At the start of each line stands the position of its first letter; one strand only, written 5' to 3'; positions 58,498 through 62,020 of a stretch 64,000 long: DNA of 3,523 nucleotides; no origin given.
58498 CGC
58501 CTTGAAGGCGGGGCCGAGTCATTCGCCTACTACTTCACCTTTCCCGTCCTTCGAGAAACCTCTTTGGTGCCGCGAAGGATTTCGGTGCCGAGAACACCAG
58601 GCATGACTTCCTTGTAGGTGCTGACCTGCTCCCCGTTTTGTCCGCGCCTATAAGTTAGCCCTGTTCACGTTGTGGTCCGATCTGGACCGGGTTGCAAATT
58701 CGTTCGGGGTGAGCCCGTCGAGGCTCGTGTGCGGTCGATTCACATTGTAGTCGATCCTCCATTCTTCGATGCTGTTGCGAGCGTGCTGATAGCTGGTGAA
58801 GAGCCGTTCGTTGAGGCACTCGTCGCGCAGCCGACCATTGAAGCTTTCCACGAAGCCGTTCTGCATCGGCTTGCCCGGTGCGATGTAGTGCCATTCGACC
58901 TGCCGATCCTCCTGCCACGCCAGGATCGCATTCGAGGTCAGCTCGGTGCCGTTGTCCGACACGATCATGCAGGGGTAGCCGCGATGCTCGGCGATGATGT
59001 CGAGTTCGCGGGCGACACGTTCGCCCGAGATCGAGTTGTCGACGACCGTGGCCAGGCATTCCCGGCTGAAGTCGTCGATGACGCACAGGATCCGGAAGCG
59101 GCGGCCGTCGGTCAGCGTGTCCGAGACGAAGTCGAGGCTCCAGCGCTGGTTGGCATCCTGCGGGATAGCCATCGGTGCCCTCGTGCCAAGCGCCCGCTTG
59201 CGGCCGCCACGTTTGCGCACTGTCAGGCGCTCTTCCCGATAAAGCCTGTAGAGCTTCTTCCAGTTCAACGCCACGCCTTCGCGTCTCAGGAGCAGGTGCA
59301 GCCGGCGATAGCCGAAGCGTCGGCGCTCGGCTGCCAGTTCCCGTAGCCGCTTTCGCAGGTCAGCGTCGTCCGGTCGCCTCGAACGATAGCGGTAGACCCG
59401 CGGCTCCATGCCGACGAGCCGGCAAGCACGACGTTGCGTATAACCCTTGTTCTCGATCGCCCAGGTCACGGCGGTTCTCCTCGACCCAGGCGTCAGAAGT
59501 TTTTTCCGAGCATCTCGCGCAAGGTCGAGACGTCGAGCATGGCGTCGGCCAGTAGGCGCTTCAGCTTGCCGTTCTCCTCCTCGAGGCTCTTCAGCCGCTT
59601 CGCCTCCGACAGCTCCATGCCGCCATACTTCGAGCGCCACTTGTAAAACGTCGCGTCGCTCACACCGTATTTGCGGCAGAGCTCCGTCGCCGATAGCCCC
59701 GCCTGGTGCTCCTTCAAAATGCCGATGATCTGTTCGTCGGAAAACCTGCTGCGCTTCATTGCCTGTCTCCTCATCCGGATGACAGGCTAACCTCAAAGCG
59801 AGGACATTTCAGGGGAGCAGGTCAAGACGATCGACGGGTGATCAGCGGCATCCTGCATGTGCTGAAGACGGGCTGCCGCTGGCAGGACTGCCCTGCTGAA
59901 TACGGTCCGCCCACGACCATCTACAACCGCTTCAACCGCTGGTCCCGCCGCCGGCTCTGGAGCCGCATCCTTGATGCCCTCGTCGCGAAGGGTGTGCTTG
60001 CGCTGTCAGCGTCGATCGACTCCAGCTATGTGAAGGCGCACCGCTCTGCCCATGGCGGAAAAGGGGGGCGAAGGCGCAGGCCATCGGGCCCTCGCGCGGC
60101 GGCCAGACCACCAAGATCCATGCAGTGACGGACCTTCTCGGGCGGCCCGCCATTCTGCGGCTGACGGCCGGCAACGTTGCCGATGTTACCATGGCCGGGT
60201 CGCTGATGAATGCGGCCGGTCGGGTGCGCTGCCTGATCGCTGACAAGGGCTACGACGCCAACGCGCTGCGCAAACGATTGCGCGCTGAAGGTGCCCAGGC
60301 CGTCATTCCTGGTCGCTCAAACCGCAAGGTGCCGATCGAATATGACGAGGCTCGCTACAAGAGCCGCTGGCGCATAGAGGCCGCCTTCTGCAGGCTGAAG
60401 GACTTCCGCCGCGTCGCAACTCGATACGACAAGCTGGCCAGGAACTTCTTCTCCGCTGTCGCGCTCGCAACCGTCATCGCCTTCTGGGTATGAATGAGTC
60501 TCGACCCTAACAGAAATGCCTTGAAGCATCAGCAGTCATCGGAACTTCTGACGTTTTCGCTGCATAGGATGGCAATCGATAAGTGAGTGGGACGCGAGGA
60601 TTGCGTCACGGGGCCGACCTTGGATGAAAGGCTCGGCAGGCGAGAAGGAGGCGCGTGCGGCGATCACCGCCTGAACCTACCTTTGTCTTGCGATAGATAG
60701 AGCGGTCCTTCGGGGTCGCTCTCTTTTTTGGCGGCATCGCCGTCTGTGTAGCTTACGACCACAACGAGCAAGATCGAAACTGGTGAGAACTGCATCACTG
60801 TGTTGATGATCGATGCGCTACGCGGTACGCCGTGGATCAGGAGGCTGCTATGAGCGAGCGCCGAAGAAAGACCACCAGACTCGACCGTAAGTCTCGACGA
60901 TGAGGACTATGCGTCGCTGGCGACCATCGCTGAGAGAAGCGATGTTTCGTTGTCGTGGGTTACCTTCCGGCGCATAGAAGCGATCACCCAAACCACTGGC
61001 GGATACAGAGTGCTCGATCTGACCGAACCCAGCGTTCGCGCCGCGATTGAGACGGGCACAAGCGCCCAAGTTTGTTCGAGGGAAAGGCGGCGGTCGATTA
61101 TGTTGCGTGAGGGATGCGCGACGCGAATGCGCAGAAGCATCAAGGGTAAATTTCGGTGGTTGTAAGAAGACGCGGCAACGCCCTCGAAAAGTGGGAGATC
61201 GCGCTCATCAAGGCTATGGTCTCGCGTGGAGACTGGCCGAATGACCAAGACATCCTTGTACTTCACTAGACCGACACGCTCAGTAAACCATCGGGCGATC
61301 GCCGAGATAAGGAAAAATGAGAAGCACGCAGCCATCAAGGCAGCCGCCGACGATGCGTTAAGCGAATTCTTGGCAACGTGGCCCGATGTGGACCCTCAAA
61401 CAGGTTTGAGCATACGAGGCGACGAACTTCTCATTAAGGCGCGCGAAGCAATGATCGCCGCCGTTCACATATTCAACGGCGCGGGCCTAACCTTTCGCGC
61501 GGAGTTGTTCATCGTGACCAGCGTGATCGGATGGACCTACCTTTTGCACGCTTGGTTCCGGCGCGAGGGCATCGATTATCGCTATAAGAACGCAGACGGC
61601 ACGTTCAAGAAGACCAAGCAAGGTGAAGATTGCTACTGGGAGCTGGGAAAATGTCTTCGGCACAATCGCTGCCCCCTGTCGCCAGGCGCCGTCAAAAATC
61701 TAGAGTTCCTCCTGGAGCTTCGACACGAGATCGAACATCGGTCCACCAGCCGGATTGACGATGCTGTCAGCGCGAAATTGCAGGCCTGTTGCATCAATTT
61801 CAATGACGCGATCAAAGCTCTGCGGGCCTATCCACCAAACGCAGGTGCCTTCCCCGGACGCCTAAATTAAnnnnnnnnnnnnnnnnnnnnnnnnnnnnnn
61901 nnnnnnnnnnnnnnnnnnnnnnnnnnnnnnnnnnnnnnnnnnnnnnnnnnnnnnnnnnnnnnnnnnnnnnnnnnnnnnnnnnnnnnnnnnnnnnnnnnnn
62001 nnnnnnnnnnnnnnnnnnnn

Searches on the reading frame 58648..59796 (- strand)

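Call 82: search_protein_families(library=pfam, proteins=[window:58648-59796:-], max_evalue=0.001)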
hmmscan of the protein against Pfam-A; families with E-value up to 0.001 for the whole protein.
window:58648-59796:- (382 aa): 4 families
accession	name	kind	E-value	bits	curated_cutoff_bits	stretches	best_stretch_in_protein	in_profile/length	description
PF13683.12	rve_3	-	4e-31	107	26.5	1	299-364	2-67/67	Integrase core domain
PF00665.32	rve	-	1.2e-19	70.8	32.6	1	214-310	3-102/102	Integrase core domain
PF13276.12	HTH_21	-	1.5e-08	35.1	28.1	1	143-196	3-57/60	HTH-like domain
PF13333.12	rve_2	-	5.7e-07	30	22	1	317-369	1-53/56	Integrase core domain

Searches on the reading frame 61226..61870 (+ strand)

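Call 82: search_protein_families(library=pfam, proteins=[window:61226-61870:+], max_evalue=0.001)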
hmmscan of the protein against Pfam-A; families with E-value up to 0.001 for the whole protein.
window:61226-61870:+ (214 aa): 1 family
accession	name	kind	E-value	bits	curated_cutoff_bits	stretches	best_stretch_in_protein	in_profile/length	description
PF12358.13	DUF3644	-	3.9e-47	160.6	27.6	1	67-199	1-133/183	Domain of unknown function (DUF3644)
